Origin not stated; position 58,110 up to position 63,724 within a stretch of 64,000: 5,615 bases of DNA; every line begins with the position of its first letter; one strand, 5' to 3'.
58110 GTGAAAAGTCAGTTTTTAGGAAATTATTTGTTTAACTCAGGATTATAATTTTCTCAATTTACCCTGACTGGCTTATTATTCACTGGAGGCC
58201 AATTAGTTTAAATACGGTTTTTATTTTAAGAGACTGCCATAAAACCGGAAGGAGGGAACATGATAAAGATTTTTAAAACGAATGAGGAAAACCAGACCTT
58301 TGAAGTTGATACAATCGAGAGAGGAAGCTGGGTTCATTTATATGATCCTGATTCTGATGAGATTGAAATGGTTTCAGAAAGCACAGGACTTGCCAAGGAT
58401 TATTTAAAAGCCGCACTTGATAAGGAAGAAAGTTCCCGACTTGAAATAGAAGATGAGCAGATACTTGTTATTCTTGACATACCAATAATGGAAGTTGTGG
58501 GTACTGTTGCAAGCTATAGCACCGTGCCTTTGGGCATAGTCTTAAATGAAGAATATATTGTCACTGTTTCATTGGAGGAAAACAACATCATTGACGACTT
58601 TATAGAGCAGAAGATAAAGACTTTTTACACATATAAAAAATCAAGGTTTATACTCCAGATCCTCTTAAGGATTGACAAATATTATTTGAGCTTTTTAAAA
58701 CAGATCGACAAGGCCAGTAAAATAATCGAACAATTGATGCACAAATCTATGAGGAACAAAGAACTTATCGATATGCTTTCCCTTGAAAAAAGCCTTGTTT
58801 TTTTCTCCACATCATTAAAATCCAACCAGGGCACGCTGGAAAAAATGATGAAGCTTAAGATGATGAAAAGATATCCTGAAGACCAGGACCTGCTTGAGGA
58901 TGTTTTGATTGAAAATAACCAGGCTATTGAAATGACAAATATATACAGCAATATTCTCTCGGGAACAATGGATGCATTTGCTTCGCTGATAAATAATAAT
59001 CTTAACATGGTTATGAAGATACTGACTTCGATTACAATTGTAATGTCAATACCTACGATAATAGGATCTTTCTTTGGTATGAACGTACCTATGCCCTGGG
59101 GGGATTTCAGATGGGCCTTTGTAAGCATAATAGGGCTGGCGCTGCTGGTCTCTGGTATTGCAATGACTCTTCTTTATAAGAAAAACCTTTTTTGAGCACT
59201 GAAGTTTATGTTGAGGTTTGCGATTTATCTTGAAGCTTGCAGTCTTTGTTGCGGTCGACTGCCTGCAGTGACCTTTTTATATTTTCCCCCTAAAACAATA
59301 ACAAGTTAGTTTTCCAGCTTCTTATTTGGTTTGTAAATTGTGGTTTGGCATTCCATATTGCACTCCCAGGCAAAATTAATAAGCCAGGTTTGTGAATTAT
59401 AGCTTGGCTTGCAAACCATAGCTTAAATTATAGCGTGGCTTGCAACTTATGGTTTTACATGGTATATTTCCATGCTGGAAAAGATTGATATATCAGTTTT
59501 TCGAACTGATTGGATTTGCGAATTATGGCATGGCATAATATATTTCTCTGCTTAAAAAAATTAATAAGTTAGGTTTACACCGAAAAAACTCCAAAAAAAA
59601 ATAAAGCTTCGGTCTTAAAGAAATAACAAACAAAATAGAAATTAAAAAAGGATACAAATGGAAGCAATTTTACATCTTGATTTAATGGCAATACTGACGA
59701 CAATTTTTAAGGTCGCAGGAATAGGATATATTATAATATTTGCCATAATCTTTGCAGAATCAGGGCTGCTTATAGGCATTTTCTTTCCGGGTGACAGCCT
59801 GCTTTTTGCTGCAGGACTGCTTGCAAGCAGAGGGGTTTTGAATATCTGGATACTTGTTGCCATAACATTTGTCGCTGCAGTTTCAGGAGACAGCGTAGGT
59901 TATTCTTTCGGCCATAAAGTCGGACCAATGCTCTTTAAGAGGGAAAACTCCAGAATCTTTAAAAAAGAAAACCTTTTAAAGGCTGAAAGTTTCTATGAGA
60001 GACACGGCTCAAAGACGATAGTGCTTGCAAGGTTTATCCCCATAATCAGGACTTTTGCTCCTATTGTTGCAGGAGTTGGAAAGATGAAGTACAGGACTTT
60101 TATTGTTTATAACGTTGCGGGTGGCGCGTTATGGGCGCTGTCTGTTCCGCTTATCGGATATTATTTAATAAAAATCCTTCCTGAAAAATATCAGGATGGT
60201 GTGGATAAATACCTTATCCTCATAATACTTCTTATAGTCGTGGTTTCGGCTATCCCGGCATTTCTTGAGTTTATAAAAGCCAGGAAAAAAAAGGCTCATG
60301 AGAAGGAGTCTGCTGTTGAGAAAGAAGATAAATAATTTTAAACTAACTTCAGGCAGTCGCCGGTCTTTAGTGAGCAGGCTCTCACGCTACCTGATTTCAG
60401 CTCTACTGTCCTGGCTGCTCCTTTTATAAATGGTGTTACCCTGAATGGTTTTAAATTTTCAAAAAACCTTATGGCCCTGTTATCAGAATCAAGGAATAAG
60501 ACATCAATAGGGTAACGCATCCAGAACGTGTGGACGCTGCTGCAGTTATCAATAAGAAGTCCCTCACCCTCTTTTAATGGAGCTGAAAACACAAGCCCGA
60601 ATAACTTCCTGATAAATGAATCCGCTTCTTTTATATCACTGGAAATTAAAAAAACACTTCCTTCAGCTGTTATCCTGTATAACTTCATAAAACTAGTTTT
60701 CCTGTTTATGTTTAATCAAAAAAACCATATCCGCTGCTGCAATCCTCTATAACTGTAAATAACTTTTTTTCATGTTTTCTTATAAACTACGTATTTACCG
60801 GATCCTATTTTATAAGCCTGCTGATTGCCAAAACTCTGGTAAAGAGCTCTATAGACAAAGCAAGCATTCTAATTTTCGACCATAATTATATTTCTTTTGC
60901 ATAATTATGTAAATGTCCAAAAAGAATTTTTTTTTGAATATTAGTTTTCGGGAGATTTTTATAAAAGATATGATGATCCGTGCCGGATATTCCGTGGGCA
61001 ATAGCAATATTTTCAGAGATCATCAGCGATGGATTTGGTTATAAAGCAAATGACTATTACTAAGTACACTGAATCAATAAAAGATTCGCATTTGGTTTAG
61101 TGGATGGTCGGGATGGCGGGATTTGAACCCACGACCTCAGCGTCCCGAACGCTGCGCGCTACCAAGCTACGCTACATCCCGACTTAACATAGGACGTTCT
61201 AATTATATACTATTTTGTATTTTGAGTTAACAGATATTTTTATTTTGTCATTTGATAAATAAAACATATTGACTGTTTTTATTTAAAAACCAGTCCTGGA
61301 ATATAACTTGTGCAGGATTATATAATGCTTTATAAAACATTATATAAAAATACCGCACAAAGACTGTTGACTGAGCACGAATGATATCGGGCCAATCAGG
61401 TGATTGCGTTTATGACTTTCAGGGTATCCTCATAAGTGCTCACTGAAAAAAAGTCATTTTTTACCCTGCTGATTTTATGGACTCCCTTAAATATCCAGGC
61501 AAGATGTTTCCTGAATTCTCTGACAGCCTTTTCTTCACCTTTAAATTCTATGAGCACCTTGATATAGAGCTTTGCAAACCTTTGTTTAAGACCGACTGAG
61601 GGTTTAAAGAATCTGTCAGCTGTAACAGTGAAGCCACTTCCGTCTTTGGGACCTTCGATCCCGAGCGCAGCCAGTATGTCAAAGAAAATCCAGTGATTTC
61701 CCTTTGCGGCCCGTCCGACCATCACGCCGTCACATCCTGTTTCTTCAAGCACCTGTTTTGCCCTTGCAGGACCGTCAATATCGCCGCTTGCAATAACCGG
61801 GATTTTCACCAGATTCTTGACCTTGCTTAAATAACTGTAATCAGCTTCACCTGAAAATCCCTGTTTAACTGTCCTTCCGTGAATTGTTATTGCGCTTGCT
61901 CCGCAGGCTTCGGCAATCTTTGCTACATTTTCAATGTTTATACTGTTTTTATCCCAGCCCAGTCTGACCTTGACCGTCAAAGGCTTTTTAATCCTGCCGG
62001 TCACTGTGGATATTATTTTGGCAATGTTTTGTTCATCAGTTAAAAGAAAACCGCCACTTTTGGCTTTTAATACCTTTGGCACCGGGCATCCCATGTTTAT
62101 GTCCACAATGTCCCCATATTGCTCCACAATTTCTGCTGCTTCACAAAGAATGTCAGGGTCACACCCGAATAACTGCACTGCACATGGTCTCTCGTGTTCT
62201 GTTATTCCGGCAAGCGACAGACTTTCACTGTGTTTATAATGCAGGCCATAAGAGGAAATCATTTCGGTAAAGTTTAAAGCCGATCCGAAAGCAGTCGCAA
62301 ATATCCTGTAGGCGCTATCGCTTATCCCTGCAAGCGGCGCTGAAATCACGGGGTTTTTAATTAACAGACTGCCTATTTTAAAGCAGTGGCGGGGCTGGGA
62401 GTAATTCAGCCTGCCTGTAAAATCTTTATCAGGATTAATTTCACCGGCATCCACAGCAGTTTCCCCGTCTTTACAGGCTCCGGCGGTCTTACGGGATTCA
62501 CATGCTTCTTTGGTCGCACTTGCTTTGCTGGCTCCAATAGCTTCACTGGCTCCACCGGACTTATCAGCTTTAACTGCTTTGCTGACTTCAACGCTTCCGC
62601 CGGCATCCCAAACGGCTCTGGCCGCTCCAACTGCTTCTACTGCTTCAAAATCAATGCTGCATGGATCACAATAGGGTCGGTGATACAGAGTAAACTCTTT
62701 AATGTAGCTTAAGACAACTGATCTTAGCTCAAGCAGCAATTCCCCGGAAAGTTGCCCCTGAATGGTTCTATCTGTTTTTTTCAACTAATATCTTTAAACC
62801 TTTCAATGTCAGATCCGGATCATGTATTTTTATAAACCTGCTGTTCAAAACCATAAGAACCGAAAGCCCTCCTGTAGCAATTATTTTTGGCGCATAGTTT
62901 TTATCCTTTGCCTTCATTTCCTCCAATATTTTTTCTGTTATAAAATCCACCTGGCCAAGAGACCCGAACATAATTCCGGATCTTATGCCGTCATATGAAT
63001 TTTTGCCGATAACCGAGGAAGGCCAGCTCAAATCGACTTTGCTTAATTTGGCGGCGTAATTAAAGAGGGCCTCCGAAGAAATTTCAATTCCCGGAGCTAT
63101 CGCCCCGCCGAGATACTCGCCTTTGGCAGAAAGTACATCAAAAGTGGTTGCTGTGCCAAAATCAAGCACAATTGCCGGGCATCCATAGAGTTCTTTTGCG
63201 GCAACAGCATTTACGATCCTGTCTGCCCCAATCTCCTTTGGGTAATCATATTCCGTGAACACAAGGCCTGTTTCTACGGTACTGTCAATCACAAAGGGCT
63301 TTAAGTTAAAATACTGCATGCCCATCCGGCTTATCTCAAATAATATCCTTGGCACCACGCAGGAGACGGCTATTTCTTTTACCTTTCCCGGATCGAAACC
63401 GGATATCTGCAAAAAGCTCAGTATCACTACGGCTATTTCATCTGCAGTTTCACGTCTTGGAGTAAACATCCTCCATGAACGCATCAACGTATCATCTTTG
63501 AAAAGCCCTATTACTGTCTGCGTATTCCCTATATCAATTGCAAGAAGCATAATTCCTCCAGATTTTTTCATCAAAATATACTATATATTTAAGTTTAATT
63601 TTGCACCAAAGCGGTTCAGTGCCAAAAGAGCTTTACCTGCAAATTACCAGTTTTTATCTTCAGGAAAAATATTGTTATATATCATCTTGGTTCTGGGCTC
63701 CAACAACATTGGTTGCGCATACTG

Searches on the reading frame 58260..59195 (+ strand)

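Call 77: search_protein_families(library=pfam, proteins=[window:58260-59195:+], max_evalue=0.0001)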
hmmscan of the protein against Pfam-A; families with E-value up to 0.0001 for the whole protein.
window:58260-59195:+ (311 aa): 1 family
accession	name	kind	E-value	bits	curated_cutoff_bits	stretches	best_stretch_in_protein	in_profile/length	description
PF01544.23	CorA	-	9.8e-54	183.1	27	1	23-307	5-292/292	CorA-like Mg2+ transporter protein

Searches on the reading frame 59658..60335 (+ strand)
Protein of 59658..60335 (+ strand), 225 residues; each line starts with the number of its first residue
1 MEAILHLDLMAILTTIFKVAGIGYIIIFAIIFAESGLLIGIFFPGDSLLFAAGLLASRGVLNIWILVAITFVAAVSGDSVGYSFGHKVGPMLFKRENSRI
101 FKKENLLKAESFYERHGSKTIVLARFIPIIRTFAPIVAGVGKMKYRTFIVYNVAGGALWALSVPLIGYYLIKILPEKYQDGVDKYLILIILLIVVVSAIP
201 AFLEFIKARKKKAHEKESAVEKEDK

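Call 77: search_protein_families(library=pfam, proteins=[window:59658-60335:+], max_evalue=0.0001)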
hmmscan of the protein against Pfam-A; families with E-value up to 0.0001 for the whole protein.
window:59658-60335:+ (225 aa): 1 family
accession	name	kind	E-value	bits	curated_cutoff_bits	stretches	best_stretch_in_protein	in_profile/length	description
PF09335.16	VTT_dom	-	7.3e-22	78.6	33.9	1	43-168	1-122/123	VTT domain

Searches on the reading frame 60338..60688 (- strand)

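Call 77: search_protein_families(library=pfam, proteins=[window:60338-60688:-], max_evalue=0.0001)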
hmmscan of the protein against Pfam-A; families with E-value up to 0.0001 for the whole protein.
window:60338-60688:- (116 aa): 1 family
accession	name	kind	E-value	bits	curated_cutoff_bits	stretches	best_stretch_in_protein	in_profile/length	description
PF02643.20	DUF192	-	4.9e-16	59.1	27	1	19-114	3-95/96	Uncharacterized ACR, COG1430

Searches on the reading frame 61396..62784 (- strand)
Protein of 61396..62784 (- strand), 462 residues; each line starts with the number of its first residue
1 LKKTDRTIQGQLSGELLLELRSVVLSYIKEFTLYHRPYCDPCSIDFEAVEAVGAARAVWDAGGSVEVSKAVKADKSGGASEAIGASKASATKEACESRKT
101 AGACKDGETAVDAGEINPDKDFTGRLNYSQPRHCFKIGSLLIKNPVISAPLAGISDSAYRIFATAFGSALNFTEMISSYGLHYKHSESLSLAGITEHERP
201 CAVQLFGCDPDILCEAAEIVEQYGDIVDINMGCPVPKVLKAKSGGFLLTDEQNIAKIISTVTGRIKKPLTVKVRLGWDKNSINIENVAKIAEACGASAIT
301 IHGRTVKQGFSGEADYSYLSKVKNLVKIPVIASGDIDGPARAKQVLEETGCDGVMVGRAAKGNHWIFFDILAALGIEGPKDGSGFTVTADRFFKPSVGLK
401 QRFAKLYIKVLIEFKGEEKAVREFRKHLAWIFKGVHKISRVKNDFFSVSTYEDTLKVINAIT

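Call 77: search_protein_families(library=pfam, proteins=[window:61396-62784:-], max_evalue=0.0001)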
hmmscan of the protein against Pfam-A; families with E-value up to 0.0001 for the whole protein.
window:61396-62784:- (462 aa): 2 families
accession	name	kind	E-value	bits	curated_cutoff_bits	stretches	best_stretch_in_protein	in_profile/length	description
PF01207.24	Dus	-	8.7e-75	252.1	20.4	1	149-458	3-302/311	Dihydrouridine synthase (Dus)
PF00977.27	His_biosynth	-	1.9e-05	24.6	23.6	1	276-359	139-221/228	Histidine biosynthesis protein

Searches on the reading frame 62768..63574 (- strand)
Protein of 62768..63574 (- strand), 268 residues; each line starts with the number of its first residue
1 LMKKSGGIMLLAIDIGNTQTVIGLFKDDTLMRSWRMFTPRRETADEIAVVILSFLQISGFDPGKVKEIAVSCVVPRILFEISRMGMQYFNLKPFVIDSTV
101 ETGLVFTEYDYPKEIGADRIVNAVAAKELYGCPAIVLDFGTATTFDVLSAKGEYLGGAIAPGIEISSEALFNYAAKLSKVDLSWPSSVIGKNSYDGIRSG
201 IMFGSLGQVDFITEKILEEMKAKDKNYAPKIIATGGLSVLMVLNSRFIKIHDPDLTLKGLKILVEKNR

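Call 77: search_protein_families(library=pfam, proteins=[window:62768-63574:-], max_evalue=0.0001)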
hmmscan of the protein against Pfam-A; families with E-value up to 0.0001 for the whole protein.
window:62768-63574:- (268 aa): 1 family
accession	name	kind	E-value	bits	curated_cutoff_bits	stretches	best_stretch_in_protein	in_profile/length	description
PF03309.20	Pan_kinase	-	1.3e-64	218.3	24.7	1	10-214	1-204/205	Type III pantothenate kinase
